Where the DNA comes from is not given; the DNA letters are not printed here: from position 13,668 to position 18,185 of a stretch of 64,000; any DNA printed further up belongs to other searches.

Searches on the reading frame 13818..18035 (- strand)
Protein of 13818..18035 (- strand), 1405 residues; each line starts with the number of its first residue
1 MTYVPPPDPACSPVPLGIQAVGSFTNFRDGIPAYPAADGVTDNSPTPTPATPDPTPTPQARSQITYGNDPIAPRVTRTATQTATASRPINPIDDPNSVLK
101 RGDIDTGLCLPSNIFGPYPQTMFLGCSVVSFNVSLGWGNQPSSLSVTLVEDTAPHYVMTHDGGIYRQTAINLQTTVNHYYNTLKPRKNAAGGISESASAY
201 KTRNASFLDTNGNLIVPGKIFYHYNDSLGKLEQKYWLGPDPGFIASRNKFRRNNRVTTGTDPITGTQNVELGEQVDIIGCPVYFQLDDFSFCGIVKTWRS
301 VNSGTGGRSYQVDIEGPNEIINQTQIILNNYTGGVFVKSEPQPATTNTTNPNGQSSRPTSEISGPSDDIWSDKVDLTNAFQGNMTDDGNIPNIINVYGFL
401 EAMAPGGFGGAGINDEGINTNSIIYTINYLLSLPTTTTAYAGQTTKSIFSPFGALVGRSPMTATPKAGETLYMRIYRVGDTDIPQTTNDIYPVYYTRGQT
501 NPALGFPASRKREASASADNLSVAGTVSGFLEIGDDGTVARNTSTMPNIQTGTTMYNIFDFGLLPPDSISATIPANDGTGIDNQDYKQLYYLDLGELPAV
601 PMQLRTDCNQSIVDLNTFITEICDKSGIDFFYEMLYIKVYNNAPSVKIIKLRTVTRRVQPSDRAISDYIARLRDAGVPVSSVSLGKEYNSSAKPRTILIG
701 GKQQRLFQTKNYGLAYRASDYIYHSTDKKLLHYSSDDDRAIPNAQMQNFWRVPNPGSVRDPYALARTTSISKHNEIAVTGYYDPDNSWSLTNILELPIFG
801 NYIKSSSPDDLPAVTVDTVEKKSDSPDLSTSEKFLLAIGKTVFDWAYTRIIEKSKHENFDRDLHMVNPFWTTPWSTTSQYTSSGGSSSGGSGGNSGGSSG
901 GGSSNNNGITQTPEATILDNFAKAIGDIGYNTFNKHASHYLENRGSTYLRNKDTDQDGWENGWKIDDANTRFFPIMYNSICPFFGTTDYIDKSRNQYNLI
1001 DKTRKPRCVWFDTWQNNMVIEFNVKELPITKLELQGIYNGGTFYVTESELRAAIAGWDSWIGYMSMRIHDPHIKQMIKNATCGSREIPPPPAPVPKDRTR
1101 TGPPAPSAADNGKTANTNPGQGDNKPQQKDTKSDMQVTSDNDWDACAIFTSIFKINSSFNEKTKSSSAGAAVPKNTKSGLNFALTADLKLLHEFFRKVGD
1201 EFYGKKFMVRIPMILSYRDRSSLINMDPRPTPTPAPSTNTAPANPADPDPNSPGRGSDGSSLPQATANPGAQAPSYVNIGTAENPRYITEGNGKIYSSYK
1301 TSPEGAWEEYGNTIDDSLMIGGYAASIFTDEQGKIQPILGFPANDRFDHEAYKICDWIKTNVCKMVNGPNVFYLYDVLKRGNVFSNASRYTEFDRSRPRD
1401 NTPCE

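Call 15: search_protein_families(library=phrogs, proteins=[window:13818-18035:-], max_evalue=0.001)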
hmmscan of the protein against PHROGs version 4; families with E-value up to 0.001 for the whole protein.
window:13818-18035:- (1405 aa): 0 families

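Call 28: search_protein_families(library=pfam, proteins=[window:13818-18035:-], max_evalue=0.01)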
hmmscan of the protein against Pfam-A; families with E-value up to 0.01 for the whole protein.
window:13818-18035:- (1405 aa): 0 families

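Call 83: search_solved_structures(query=window:13818-18035:-, max_evalue=1)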
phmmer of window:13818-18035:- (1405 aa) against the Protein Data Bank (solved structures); distinct sequences matched with E-value up to 1: 21.
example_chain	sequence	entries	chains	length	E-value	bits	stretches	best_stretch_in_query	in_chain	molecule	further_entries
8v0d_B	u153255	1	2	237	0.011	16.4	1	877-910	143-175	Ubch5B-RING3 of MIB1 fusion protein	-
8uqe_B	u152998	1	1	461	0.012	16.3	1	874-907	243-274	E3 ubiquitin-protein ligase RNF168,Ubiquitin-conjugating enzyme E2 D3,Histone H2B type 2-E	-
8upf_L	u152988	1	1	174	0.014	16.1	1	874-906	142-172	Ubiquitin-conjugating enzyme E2 D3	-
7wvf_C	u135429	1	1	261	0.046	14.4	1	868-943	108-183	mAb12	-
7k93_E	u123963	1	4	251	0.051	14.2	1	886-916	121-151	2B7 single chain fab variable region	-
9d7y_A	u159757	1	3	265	0.11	13.1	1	803-911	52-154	scFv corresponding to human autoantibody b96.11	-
7ubs_H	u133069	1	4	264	0.12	13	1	865-917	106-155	230AS-26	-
8u5l_F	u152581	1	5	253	0.15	12.7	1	874-933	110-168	scFv fragment of the monoclonal antibody MAU868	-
9bng_A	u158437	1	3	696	0.15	12.7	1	888-975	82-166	Collagen alpha-1(XVIII) chain,Processed angiotensin-converting enzyme 2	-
9lrc_R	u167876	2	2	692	0.2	12.3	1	879-904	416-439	Histamine H4 receptor,Genome polyprotein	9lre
8soz_C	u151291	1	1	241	0.27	11.9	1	871-916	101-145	602 single chain fragment variable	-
9ipb_D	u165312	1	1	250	0.31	11.7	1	867-914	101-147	528 Fv from LH-type bispecific diabody Ex3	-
8ezl_H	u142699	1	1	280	0.32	11.6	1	872-918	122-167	Transmission-reducing antibody AS01-50, single chain Fv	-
5dfw_H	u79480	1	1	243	0.41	11.3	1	877-916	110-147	SINGLE CHAIN FV FRAGMENT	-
3umt_A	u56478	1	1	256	0.57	10.8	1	868-915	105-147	scFv heavy chain and light chain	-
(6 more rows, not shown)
